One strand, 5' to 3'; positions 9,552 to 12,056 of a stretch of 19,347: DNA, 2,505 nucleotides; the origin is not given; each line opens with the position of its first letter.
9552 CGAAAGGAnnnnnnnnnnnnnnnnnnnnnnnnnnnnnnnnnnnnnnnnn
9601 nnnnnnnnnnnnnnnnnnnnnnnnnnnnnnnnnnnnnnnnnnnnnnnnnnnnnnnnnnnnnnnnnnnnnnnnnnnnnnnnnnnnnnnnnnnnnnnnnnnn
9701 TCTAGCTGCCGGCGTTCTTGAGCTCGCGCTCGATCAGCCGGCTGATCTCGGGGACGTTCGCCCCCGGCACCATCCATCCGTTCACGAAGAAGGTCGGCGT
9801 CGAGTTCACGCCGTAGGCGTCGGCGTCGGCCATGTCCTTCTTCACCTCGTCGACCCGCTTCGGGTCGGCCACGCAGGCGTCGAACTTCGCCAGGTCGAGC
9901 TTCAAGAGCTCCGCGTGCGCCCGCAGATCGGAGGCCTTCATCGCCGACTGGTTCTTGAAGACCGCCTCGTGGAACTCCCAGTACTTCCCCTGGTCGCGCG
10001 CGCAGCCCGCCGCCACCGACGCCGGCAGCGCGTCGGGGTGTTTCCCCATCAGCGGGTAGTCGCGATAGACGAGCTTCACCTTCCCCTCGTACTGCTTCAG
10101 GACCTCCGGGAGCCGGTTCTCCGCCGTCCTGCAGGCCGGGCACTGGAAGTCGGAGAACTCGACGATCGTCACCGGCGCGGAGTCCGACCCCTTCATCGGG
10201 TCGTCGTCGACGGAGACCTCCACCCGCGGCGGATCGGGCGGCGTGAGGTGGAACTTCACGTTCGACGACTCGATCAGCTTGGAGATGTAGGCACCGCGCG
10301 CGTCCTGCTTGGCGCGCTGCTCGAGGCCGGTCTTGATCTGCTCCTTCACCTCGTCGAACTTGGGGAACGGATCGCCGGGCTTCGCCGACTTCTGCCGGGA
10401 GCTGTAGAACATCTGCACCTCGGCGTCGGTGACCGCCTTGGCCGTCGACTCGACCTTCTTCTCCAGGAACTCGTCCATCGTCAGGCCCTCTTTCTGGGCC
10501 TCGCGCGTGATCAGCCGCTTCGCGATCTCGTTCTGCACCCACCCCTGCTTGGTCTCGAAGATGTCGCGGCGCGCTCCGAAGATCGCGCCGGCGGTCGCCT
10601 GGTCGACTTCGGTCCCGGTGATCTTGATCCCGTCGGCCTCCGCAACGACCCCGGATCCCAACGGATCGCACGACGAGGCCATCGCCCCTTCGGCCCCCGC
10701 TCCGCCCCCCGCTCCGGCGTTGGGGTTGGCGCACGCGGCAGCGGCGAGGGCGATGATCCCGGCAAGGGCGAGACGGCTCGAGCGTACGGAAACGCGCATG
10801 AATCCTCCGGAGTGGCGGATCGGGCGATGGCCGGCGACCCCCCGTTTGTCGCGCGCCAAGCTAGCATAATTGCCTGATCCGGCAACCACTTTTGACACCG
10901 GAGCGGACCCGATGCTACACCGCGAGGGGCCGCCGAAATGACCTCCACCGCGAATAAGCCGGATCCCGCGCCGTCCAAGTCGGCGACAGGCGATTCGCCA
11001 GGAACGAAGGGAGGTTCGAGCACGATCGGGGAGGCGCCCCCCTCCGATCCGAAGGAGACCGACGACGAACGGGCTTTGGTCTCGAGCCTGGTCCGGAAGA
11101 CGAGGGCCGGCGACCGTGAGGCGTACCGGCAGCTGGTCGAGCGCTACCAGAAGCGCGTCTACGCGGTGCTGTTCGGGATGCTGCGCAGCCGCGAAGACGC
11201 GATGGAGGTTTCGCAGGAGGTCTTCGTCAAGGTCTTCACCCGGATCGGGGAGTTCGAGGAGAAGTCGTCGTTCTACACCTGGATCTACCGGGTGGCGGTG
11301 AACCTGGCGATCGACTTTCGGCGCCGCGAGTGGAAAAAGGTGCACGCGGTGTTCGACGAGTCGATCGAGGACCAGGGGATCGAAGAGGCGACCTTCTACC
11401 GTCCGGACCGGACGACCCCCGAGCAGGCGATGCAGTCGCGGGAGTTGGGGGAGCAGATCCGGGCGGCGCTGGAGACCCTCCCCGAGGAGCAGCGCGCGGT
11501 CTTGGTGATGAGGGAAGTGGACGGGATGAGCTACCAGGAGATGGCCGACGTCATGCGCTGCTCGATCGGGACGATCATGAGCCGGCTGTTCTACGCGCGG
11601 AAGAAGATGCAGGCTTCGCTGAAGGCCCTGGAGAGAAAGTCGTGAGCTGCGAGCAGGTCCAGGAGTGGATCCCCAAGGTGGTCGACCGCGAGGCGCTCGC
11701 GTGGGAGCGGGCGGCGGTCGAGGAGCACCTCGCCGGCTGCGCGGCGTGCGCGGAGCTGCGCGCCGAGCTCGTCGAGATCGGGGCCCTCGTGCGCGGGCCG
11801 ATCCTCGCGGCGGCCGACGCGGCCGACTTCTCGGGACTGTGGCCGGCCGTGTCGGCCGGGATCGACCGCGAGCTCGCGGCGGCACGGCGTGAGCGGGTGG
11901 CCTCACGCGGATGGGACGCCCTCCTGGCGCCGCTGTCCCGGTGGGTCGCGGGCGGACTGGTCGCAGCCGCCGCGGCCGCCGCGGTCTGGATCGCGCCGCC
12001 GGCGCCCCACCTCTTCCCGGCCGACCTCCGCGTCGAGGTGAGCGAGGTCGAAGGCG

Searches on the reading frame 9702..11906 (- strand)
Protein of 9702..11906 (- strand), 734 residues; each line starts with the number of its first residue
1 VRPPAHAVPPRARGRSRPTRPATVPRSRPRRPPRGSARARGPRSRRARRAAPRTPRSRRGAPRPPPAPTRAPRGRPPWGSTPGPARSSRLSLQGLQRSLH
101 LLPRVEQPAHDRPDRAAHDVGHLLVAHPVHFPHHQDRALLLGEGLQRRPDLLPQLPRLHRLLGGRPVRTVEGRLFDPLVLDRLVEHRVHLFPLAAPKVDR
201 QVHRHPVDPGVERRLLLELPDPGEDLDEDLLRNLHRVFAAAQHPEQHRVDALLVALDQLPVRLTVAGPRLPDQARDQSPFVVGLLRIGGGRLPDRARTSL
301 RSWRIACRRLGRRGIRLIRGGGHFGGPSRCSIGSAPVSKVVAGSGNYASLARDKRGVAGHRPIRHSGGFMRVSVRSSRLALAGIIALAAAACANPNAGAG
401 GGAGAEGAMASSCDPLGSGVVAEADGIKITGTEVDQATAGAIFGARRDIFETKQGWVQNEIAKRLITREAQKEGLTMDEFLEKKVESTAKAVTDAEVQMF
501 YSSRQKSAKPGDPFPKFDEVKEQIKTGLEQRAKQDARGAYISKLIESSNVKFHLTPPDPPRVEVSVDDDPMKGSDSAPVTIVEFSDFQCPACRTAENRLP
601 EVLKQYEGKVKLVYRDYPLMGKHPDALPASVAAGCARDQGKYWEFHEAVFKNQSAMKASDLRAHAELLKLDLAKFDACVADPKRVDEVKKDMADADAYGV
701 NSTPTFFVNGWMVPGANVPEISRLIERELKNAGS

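Call 8: search_protein_families(library=pfam, proteins=[window:9702-11906:-], max_evalue=0.001)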
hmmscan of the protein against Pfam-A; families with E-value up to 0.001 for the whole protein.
window:9702-11906:- (734 aa): 4 families
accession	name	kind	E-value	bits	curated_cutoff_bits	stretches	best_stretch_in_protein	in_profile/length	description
PF13462.12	Thioredoxin_4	-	7.9e-33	114.4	23.2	1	568-725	4-163/165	Thioredoxin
PF01323.26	DSBA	-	1.5e-21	77.5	25.6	1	580-718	1-182/191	DSBA-like thioredoxin domain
PF13192.12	Thioredoxin_3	-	0.00017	22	24.8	0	685-713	33-60/76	Thioredoxin domain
PF13098.12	Thioredoxin_2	-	0.00055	20.7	27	0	580-708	8-81/104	Thioredoxin-like domain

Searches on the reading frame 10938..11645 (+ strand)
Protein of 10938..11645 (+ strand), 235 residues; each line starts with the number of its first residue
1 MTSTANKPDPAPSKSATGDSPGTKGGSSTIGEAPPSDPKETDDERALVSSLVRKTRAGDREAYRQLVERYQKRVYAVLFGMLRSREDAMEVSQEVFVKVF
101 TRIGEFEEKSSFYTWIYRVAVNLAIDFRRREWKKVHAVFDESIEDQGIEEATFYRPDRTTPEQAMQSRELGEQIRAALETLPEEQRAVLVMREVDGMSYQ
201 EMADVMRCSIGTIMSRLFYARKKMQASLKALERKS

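Call 8: search_protein_families(library=pfam, proteins=[window:10938-11645:+], max_evalue=0.001)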
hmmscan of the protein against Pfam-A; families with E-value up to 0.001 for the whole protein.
window:10938-11645:+ (235 aa): 4 families
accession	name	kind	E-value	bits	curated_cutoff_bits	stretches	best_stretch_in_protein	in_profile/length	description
PF04542.20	Sigma70_r2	-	3.2e-18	65.7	24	1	66-133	1-70/71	Sigma-70 region 2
PF08281.18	Sigma70_r4_2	-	5.8e-18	64.7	25.7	1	172-224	2-54/54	Sigma-70, region 4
PF04545.22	Sigma70_r4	-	5.1e-11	42.3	24.1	1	177-225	1-49/50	Sigma-70, region 4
PF07638.17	Sigma70_ECF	-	1.3e-08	35.4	21.1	1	48-229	4-184/185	ECF sigma factor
